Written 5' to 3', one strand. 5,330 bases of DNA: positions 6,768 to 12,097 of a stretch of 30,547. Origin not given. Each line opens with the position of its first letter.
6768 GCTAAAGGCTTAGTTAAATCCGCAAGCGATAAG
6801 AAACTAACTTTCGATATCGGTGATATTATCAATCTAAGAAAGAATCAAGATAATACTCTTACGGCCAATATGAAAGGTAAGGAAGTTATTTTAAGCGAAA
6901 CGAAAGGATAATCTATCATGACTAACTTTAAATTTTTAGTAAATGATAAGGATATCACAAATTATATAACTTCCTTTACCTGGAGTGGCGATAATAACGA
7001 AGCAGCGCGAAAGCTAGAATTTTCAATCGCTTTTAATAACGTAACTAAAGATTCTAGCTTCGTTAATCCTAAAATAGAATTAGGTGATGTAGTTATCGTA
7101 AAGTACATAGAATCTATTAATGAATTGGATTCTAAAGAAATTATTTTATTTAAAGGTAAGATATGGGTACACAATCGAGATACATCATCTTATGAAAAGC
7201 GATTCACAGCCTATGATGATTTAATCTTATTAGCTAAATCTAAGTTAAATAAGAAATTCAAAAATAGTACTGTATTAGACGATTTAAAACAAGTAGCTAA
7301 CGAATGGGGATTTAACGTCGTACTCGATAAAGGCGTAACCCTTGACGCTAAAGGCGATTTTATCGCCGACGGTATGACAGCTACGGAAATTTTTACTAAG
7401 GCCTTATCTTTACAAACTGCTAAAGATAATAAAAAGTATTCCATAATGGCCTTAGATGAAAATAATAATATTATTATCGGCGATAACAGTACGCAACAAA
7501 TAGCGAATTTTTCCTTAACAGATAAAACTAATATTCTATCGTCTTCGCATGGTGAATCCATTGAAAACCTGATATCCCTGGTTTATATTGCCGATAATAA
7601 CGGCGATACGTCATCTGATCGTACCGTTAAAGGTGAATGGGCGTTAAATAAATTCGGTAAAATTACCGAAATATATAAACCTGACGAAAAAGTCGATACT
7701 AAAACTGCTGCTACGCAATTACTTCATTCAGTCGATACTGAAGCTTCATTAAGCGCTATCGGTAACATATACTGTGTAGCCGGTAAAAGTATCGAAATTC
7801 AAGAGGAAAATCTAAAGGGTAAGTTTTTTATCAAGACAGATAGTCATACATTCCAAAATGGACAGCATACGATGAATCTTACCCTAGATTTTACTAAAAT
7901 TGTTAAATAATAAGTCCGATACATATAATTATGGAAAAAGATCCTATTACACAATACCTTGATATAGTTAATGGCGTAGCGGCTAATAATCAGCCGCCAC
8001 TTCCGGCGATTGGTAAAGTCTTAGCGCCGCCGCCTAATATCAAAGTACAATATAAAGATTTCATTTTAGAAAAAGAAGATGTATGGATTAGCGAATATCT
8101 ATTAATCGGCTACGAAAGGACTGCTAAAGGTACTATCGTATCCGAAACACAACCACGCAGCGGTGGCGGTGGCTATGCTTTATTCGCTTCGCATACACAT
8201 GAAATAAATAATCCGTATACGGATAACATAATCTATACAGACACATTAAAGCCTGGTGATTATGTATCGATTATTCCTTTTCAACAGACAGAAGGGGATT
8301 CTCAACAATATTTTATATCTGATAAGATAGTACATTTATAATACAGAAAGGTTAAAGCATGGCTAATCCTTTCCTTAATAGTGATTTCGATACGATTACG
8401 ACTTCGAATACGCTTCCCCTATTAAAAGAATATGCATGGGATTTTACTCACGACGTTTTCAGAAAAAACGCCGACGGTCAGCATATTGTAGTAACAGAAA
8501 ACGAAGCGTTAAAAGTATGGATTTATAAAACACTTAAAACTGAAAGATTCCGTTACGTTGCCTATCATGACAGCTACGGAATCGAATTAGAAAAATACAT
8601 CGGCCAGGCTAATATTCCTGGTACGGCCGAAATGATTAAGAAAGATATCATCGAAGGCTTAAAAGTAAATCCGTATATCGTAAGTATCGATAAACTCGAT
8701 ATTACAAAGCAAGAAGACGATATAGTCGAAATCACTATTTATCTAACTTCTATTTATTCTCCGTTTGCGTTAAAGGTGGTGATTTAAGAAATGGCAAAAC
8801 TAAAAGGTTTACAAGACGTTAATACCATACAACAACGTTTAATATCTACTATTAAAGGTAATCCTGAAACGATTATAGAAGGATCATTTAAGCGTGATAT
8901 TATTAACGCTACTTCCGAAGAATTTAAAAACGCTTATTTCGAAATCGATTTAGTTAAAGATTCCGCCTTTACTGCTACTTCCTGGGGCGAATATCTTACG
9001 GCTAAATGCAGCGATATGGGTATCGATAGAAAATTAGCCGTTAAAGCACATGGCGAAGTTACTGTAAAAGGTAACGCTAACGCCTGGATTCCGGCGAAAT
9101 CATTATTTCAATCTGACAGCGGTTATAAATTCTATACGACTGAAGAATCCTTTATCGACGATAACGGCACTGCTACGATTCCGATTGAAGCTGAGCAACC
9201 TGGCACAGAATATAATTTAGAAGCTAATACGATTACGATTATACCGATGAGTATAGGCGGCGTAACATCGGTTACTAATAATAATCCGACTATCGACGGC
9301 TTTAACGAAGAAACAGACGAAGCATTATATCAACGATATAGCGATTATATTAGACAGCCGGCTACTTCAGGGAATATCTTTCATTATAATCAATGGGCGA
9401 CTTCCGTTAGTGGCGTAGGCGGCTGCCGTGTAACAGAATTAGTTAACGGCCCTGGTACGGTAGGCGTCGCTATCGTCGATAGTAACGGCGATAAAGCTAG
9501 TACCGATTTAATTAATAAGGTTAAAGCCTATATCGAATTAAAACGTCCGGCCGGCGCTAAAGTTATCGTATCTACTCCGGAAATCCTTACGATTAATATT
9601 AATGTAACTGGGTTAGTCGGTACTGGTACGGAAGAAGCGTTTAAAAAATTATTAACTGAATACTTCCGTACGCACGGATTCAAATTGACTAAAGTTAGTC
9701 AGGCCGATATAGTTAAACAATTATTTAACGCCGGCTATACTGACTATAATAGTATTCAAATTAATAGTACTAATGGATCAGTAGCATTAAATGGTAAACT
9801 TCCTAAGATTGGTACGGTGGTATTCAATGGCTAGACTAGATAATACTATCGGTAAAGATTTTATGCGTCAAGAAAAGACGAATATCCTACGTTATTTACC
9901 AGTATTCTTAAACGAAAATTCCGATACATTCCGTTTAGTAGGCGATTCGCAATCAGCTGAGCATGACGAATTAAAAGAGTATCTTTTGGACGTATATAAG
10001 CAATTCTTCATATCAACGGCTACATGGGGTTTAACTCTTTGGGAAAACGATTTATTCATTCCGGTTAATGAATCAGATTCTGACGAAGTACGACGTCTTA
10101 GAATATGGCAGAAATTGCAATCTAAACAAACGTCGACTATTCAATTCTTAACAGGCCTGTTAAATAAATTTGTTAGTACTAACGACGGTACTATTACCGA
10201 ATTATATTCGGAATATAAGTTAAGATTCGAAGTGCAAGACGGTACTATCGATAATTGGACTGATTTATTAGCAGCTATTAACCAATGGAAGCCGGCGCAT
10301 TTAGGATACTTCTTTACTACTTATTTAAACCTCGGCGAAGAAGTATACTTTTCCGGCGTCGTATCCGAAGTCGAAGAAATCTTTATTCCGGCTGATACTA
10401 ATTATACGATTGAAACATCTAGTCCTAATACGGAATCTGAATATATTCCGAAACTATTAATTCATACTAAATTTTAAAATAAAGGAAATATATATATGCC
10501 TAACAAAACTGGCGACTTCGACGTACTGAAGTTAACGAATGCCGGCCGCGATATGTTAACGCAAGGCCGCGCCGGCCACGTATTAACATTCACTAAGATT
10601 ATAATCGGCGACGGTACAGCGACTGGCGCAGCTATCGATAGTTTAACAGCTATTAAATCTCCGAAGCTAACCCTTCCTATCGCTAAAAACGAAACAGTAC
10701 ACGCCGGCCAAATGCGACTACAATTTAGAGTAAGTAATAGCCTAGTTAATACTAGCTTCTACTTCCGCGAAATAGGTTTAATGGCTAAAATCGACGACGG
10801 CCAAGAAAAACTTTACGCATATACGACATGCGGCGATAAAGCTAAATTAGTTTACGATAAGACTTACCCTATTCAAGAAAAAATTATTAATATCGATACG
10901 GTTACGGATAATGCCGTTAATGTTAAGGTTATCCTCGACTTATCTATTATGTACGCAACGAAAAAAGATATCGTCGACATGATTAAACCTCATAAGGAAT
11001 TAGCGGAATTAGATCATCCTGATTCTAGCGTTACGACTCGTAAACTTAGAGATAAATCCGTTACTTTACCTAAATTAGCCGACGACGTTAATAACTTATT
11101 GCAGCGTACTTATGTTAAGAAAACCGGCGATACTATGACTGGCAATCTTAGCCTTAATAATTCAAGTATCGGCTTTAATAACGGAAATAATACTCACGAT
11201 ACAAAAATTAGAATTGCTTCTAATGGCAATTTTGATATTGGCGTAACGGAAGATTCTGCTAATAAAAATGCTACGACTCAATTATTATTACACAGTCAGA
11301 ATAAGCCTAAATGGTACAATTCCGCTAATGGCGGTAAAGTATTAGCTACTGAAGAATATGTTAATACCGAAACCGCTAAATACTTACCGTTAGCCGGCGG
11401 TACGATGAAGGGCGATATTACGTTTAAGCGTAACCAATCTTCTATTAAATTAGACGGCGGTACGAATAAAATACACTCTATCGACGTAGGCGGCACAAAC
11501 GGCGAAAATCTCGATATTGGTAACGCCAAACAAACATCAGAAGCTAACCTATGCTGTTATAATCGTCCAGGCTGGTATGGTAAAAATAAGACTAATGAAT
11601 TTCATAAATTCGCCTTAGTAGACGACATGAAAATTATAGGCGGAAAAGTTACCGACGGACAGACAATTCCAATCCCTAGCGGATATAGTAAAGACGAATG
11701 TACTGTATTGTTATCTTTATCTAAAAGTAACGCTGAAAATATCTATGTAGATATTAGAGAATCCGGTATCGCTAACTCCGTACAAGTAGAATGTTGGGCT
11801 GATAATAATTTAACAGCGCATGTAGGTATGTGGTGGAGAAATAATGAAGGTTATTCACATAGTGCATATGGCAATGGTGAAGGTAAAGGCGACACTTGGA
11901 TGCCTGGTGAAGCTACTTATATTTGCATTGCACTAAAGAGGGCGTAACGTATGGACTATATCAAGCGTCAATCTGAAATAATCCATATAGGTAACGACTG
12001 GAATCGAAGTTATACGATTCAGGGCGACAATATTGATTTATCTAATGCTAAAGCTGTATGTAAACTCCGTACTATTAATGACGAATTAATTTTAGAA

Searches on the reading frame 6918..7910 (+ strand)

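Call 38: search_protein_families(library=pfam, proteins=[window:6918-7910:+], max_evalue=0.001)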
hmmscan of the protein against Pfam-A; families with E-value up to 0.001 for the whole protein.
window:6918-7910:+ (330 aa): 1 family
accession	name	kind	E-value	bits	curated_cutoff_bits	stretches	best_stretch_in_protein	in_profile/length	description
PF24032.1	YQBQ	-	4.5e-37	128.5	27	1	21-323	2-293/294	YQBQ-like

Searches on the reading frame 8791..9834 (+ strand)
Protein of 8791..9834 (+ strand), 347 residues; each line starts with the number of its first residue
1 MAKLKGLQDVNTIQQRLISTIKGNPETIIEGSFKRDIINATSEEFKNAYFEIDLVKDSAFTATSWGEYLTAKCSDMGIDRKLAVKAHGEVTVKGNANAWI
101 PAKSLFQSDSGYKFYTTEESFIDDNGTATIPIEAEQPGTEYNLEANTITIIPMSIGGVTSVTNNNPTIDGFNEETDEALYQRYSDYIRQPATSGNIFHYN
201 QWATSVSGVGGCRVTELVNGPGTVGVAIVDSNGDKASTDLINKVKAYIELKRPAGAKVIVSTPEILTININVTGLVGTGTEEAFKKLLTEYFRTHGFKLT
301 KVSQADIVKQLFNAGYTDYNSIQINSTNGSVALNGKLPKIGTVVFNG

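Call 38: search_protein_families(library=pfam, proteins=[window:8791-9834:+], max_evalue=0.001)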
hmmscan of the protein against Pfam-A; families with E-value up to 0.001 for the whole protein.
window:8791-9834:+ (347 aa): 1 family
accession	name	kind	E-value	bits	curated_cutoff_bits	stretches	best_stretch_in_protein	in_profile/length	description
PF04865.19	Baseplate_J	-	1.7e-64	218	21.1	1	66-301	2-246/255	Baseplate J-like protein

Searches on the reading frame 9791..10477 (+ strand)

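Call 38: search_protein_families(library=pfam, proteins=[window:9791-10477:+], max_evalue=0.001)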
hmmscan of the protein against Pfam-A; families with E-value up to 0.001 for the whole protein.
window:9791-10477:+ (228 aa): 1 family
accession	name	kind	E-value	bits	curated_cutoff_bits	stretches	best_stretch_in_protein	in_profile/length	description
PF10076.14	Phage_Mu_Gp48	-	1.1e-22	81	37.4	1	31-176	2-148/150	Bacteriophage Mu-like, Gp48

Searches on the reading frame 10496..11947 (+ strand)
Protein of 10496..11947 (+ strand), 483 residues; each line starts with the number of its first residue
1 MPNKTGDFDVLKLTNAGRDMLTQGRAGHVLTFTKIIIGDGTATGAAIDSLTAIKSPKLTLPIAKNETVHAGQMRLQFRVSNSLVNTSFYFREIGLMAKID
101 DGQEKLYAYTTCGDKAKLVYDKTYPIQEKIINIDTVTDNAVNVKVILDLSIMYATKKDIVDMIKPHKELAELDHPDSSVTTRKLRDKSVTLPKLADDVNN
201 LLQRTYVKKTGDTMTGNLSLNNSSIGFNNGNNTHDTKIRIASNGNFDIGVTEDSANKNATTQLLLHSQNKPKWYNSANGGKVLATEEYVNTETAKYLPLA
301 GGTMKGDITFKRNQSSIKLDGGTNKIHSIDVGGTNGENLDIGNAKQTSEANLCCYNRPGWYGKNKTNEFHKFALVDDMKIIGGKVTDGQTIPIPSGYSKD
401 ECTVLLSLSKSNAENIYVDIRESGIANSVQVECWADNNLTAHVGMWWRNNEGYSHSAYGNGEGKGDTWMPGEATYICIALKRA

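Call 38: search_protein_families(library=pfam, proteins=[window:10496-11947:+], max_evalue=0.001)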
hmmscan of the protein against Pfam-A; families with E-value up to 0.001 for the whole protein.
window:10496-11947:+ (483 aa): 1 family
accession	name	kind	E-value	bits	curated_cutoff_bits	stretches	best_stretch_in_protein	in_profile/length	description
PF12571.13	Phage_tail_fib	-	0.0001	22.8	23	1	13-157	9-150/150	Phage tail-collar fibre protein, N-terminal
